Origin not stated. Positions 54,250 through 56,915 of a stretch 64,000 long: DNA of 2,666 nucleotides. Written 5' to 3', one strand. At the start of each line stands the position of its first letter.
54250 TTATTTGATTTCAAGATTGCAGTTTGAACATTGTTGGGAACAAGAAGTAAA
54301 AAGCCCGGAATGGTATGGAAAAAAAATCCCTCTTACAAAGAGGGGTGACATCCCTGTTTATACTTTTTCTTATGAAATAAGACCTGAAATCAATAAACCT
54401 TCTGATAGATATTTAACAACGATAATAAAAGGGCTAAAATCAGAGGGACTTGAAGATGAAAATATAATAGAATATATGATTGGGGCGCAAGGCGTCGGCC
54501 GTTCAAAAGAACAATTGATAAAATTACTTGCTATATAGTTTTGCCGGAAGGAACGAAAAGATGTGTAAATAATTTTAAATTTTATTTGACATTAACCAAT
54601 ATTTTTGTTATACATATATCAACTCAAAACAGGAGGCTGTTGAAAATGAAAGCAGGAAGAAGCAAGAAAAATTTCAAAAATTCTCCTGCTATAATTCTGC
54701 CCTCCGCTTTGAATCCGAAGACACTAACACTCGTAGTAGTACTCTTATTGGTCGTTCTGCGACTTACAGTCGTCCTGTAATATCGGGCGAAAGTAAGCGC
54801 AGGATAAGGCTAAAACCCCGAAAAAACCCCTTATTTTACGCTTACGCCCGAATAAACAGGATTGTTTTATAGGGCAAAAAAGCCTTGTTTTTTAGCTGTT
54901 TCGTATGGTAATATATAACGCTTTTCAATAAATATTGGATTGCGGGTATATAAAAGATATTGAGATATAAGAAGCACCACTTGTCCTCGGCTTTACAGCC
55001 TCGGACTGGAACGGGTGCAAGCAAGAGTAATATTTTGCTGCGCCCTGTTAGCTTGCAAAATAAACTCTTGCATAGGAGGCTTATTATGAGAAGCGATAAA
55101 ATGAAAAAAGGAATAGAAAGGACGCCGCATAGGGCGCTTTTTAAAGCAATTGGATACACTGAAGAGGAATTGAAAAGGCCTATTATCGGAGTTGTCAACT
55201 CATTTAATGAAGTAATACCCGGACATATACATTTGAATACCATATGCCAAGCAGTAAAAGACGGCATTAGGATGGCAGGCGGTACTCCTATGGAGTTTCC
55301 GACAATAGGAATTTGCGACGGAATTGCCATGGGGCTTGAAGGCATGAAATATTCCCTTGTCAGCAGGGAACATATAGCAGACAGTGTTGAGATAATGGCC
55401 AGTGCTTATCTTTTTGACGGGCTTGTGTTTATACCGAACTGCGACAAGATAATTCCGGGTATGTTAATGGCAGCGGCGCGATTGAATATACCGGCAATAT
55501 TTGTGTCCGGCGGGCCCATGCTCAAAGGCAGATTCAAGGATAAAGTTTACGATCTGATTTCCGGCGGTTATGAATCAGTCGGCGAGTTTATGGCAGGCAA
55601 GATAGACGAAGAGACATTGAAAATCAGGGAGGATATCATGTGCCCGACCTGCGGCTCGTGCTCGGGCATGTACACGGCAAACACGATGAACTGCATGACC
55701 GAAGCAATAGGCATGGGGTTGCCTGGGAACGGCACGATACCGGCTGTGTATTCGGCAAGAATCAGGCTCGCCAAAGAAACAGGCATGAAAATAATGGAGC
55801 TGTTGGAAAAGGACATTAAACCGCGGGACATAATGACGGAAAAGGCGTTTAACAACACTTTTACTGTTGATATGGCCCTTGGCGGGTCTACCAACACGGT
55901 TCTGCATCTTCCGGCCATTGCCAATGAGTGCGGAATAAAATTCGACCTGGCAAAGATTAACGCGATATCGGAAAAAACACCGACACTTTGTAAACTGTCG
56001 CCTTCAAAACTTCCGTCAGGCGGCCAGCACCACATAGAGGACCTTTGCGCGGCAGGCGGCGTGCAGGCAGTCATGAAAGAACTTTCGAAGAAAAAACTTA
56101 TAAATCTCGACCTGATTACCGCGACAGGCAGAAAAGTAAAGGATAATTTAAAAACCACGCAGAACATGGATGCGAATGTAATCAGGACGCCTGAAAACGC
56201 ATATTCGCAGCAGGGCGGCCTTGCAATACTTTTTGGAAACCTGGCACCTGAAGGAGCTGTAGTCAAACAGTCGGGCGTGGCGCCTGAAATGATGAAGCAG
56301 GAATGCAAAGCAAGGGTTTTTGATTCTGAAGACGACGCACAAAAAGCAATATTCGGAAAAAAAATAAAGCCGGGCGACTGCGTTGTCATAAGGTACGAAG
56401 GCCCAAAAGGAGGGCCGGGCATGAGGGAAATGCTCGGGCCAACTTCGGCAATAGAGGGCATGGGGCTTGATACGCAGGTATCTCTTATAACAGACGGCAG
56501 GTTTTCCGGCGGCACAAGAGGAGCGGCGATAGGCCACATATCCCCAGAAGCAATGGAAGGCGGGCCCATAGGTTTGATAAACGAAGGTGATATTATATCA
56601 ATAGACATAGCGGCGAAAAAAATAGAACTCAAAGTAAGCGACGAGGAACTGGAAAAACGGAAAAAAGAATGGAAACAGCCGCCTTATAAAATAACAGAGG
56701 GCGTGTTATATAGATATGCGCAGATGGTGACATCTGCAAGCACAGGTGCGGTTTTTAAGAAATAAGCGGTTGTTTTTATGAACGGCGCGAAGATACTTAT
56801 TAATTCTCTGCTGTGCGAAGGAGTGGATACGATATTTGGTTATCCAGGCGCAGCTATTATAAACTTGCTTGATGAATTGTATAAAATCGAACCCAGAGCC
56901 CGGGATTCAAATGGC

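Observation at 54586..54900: Leader-peptide transcription attenuator controlling the ilvD-ilvB-ilvN-ilvC-leuA-leuC-leuD-leuB operon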

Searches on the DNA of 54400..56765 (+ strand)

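Call 52: search_rna_families(source=window, start=54560, end=55110, threshold=evalue, max_evalue=10)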
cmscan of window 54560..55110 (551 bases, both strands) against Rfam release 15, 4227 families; matches with E-value up to 10: 4.
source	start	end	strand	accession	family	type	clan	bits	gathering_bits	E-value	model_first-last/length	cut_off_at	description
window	54806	54849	+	RF01101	TLS-PK6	Cis-reg;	-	18.9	44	0.35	1-40/40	no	Pseudoknot of tRNA-like structure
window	54640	54711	-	RF01911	MIR2118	Gene; miRNA;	-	14.2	85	5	1-170/170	no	MIR2118 microRNA precursor family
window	54634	54708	-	RF00766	mir-335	Gene; miRNA;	-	14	64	5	1-92/92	no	mir-335 microRNA precursor family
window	54640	54720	-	RF01239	snR49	Gene; snRNA; snoRNA; HACA-box;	CL00038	12.6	45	9.2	76-156/170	no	Small nucleolar RNA snR49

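Call 81: build_rna_model(alignment_id=A3, structure=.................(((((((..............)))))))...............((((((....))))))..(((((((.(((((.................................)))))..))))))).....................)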
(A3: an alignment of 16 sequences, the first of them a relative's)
Model R1 built from alignment A3 (16 sequences, 159 columns); structure: as given.
model positions 140; base pairs 24; branch points 2; effective number of sequences 2.75; information 0.59 bits per position. Calibrated on 0.2 Mb of random sequence (short: E-values are rough).
structure used (alignment columns):
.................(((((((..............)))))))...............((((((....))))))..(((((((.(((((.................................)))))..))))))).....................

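Call 82: search_with_rna_model(model_id=R1, source=window, max_evalue=10, show_alignments=1)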
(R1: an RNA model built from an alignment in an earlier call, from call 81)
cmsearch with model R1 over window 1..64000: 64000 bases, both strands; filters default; matches with E-value up to 10: 1.
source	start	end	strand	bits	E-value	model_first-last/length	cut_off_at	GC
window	21352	21496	+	9.2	0.39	1-140/140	no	0.39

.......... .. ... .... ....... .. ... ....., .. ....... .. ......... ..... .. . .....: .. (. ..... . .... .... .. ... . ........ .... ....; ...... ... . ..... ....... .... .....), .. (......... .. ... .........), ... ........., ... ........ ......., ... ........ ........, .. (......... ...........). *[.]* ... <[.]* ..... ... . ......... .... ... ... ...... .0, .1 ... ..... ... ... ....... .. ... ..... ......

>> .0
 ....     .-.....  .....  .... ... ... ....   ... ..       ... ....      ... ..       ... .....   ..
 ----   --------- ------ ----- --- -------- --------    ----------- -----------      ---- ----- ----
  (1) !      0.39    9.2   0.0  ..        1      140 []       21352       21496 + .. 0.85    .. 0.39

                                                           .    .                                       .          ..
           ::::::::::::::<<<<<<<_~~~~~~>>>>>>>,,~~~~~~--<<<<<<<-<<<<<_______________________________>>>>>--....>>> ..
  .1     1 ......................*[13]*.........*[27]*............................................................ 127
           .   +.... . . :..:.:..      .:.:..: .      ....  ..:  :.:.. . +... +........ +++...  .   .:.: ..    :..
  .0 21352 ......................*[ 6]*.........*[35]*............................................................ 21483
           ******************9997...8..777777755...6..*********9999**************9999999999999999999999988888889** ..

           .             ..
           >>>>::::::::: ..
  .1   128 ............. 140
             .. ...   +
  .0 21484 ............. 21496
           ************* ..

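Call 83: search_with_rna_model(model_id=R1, sources=[L002, L004, L006, L008, L081, L087, L165, L013, L014, L020, L030, L035, L049, L058, L064, L067, L069, L074, L077, L088, L090, L097, L106, L118, L125, L134, L135, L137, L145, L149], max_evalue=1)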
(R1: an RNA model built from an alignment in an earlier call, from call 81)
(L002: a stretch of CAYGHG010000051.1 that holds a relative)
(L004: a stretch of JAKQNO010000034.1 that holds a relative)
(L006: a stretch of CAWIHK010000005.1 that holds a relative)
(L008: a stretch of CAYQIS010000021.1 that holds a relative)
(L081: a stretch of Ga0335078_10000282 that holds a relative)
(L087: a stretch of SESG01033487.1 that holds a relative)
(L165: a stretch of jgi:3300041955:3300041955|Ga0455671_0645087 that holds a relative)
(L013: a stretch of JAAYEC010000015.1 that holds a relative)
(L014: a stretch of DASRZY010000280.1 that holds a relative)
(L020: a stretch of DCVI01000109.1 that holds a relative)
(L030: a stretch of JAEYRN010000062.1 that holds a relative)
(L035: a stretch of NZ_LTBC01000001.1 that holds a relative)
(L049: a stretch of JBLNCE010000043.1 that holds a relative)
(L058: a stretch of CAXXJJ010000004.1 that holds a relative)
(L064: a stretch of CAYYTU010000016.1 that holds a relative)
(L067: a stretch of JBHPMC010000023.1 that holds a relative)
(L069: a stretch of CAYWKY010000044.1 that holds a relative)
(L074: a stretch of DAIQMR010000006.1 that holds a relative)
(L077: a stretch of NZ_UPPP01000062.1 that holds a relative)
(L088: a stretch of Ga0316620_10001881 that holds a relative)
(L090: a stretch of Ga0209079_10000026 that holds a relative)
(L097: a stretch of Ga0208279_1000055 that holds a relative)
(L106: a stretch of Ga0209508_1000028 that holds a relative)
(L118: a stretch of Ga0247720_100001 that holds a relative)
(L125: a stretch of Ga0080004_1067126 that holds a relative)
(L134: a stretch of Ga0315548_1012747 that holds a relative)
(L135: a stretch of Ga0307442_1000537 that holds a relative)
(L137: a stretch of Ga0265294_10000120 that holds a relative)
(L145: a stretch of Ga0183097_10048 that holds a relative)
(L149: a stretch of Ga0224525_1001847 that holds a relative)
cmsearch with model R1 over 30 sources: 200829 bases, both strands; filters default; matches with E-value up to 1: 2.
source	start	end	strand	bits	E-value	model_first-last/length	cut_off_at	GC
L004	2709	2850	+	47.6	1.1e-12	1-140/140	no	0.44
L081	2241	2388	+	13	0.083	1-140/140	no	0.45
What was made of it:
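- Homology to that subfamily rests on the peptide, the architecture, and a bridging sequence (L004, 47.6 bits, call 83).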

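Call 84: search_with_rna_model(model_id=R1, source=window, start=54400, end=55100, filters=off, max_evalue=10, show_alignments=1)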
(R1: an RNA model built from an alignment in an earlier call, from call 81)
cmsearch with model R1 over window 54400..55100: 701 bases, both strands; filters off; matches with E-value up to 10: 17.
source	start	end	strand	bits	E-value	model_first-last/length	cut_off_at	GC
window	54652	54705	+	4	0.19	76-129/140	no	0.39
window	54718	54863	+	2.8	0.46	1-140/140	no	0.44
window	54909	54951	-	2.1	0.77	82-124/140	no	0.26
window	54515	54542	+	1.6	1.1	1-140/140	no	0.18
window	54424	54436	-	1.1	1.6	23-35/140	no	0.31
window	54884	54901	-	0.5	2.4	100-117/140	no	0.28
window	54610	54678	-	0.5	2.4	1-140/140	no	0.32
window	54460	54479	-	-0.2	3.9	1-140/140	no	0.1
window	54493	54513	+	-0.3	4.1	51-71/140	no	0.52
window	54535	54569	-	-0.3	4.2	1-140/140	no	0.37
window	54596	54617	+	-0.3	4.3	1-140/140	no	0.18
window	55014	55044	-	-0.4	4.6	76-129/140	no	0.48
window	54505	54521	-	-0.4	4.7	1-140/140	no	0.18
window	54573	54592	+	-1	7.1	1-140/140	no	0.1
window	54413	54435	+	-1.1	7.5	1-140/140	no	0.3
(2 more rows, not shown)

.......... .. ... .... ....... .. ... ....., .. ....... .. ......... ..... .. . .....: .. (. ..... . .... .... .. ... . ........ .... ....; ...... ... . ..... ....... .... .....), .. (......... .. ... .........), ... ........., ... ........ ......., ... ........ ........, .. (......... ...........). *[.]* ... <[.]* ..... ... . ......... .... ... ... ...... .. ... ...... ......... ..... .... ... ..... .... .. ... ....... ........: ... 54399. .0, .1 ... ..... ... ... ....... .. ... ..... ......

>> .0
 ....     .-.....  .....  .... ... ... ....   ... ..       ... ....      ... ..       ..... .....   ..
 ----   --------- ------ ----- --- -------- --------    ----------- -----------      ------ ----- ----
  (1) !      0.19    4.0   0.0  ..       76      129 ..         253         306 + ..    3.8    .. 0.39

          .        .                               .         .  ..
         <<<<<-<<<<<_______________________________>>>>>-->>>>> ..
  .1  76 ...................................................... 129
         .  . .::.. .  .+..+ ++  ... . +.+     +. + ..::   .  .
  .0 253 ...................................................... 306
